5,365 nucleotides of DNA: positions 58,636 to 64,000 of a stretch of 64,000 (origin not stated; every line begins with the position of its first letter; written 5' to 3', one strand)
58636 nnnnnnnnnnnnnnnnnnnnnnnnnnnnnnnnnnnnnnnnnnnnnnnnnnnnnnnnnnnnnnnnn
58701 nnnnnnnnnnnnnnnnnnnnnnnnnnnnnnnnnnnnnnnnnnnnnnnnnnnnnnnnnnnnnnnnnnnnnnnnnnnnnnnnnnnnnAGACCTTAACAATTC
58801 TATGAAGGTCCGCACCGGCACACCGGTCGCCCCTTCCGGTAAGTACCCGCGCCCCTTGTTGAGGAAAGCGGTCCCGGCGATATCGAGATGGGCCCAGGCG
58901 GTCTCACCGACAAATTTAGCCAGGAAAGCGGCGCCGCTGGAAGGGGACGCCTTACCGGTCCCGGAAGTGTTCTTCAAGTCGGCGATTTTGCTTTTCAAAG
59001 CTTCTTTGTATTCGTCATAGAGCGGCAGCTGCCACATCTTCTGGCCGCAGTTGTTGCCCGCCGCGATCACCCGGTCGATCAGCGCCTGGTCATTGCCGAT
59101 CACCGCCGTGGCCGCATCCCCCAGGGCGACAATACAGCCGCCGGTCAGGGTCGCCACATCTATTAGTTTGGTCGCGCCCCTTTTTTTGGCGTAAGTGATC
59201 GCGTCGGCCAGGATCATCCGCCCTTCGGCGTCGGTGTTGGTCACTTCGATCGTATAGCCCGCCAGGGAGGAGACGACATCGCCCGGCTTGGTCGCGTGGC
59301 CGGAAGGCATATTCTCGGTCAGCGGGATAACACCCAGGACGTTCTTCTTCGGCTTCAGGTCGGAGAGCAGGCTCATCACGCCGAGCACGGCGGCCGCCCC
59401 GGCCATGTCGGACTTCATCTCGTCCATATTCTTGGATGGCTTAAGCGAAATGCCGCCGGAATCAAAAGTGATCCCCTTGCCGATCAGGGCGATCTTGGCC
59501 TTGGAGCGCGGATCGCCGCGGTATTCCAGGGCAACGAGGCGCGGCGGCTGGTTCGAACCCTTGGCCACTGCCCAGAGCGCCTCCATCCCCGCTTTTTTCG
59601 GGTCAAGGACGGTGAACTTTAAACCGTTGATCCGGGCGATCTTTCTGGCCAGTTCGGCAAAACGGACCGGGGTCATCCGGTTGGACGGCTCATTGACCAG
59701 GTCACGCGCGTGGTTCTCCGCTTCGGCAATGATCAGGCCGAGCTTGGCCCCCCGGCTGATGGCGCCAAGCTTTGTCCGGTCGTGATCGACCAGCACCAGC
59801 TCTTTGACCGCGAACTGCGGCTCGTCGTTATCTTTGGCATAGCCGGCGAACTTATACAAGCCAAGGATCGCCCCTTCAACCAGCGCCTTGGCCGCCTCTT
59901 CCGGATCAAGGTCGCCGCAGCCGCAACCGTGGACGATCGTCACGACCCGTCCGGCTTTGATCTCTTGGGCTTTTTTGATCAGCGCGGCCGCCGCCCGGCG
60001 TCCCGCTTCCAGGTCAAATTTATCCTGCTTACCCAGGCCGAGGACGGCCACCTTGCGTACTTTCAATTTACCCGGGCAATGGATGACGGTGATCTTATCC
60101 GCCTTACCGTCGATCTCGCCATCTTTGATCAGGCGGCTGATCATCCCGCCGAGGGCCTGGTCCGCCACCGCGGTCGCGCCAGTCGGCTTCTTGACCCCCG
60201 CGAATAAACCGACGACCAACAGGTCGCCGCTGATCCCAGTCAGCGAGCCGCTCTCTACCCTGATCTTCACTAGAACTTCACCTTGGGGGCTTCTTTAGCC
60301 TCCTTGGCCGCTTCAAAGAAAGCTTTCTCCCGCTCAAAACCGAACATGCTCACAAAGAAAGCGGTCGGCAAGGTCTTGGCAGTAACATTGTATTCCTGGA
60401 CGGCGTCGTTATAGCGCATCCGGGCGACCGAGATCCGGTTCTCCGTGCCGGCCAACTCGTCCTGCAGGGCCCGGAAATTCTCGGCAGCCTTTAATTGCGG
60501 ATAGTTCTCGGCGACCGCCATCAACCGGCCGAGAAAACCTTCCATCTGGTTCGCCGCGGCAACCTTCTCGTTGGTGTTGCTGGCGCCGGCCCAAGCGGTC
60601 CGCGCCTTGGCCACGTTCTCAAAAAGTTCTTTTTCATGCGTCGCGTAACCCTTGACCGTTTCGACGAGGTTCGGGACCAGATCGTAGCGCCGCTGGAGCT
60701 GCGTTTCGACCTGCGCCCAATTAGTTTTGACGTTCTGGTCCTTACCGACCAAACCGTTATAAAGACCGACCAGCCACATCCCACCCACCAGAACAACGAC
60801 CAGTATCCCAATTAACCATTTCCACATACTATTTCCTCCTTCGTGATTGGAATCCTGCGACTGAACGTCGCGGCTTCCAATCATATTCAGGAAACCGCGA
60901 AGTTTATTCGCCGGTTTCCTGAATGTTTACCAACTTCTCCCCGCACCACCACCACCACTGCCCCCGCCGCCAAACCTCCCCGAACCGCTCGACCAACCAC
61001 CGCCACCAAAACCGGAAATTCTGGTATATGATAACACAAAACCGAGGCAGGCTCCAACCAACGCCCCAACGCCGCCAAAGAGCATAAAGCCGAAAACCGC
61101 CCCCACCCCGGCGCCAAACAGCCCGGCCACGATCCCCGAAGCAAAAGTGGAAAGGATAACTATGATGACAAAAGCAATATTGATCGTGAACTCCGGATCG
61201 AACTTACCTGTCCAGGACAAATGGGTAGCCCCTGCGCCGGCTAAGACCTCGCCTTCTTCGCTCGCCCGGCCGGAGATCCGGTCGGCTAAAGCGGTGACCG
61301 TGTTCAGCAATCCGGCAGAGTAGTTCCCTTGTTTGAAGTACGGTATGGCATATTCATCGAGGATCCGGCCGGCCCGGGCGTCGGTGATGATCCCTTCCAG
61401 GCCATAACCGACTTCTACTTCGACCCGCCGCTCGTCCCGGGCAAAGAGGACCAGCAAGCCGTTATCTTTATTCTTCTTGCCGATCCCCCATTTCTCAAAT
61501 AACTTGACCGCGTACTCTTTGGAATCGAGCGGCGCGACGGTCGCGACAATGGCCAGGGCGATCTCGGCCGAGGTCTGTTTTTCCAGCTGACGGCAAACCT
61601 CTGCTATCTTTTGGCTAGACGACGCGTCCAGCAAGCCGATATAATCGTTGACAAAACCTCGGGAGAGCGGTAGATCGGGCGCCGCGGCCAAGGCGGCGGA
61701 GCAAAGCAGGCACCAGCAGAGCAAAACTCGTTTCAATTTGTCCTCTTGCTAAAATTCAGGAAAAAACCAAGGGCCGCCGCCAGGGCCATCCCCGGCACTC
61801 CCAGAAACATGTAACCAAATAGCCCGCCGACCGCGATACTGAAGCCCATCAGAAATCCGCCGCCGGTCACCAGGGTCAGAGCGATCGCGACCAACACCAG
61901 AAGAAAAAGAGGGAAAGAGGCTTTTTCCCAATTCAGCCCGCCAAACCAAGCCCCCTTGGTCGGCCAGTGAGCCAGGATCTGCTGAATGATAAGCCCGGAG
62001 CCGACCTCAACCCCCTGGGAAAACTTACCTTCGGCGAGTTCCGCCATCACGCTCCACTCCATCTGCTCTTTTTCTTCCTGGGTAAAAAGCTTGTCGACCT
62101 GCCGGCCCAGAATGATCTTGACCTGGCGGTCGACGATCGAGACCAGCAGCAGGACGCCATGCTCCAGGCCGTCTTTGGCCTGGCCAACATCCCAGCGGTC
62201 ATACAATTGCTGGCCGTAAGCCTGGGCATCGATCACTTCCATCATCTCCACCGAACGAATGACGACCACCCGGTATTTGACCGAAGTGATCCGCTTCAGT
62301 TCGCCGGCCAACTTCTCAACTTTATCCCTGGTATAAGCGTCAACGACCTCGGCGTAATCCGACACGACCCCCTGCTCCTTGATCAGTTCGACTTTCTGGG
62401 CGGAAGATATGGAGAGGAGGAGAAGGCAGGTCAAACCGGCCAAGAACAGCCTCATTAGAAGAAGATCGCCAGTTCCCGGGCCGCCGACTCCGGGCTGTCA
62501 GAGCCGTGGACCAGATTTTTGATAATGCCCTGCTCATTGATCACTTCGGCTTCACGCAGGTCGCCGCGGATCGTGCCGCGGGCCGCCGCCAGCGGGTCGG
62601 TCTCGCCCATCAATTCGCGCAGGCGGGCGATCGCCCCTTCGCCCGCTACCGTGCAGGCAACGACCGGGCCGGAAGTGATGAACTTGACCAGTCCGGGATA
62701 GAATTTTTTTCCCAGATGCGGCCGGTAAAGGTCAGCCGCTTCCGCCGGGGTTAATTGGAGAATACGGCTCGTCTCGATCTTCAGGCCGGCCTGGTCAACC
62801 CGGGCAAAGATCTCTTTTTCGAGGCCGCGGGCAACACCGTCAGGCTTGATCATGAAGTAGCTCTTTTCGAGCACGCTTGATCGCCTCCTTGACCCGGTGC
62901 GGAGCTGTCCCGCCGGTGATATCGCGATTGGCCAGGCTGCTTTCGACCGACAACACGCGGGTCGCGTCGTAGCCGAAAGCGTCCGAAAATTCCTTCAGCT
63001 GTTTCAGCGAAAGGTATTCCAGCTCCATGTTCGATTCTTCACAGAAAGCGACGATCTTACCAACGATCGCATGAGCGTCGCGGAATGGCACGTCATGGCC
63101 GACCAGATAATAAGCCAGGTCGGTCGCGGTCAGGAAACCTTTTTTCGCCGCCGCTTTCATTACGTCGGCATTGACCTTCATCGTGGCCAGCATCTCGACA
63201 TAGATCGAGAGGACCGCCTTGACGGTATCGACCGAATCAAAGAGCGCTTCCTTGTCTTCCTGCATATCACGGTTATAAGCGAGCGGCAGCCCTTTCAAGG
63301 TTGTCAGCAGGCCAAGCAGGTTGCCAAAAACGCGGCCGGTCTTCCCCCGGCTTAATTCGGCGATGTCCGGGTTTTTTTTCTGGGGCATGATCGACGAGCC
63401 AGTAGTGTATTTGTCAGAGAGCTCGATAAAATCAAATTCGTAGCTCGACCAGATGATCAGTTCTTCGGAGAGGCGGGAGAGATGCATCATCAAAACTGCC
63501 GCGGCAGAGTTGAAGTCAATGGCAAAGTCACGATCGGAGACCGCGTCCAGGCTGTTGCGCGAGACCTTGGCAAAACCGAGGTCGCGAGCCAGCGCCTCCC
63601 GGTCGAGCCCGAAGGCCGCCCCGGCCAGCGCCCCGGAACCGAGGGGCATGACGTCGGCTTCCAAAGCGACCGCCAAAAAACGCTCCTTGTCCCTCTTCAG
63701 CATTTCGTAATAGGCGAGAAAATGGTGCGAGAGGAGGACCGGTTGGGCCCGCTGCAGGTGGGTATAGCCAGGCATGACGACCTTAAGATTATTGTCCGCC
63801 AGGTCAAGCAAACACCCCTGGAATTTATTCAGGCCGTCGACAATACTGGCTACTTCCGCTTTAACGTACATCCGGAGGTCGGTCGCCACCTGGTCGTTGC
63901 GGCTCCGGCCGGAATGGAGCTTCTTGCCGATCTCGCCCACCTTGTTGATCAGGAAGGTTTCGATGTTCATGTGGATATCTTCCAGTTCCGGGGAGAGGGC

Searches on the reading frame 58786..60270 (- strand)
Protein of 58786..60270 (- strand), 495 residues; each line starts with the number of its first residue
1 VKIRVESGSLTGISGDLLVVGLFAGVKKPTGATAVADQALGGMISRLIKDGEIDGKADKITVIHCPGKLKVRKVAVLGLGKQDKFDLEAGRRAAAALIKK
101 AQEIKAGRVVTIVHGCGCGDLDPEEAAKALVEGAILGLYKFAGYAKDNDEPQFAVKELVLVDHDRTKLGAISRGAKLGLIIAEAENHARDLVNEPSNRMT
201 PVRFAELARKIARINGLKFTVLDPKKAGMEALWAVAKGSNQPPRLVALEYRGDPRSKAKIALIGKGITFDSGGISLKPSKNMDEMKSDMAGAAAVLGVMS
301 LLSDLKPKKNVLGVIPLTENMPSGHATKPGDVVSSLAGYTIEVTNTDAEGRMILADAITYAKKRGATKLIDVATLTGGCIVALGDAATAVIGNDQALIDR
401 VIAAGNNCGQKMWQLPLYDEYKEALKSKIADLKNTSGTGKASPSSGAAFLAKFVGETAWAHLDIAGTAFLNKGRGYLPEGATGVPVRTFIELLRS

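Call 56: search_protein_families(library=pfam, proteins=[window:58786-60270:-])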
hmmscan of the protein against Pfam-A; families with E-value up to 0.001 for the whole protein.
window:58786-60270:- (495 aa): 2 families
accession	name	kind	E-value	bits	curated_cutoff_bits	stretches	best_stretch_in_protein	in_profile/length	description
PF00883.26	Peptidase_M17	-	3.7e-119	398.1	25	1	187-489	2-309/310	Cytosol aminopeptidase family, catalytic domain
PF02789.23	Peptidase_M17_N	-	1.8e-26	93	23.4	1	19-145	1-126/129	Cytosol aminopeptidase family, N-terminal domain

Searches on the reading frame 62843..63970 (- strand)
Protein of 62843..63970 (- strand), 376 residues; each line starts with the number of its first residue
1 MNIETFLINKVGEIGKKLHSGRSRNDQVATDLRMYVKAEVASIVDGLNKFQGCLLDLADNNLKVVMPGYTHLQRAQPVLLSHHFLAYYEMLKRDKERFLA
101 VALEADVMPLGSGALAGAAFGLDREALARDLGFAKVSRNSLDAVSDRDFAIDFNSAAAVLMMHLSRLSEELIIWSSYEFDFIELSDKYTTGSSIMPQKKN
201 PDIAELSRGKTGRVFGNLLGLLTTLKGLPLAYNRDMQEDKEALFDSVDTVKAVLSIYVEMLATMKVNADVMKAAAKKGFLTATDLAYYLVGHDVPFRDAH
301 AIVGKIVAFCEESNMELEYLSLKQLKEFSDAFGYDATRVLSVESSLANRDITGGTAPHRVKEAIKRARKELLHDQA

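Call 53: find_encoding_contigs(protein=window:62843-63970:-, flank=10000, max_places=3)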
Protein window:62843-63970:- (376 aa): no gene with exactly this product is on record in the collection.

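Call 89: search_protein_families(library=pfam, max_evalue=0.00001, proteins=[window:62843-63970:-])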
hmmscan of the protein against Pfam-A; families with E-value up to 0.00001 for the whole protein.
window:62843-63970:- (376 aa): 2 families
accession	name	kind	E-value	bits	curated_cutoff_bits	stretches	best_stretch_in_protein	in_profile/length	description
PF00206.25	Lyase_1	-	1e-63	216.1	27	1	5-216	89-312/312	Lyase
PF14698.11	ASL_C2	-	2.1e-24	86.2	27.3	1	279-346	1-68/69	Argininosuccinate lyase C-terminal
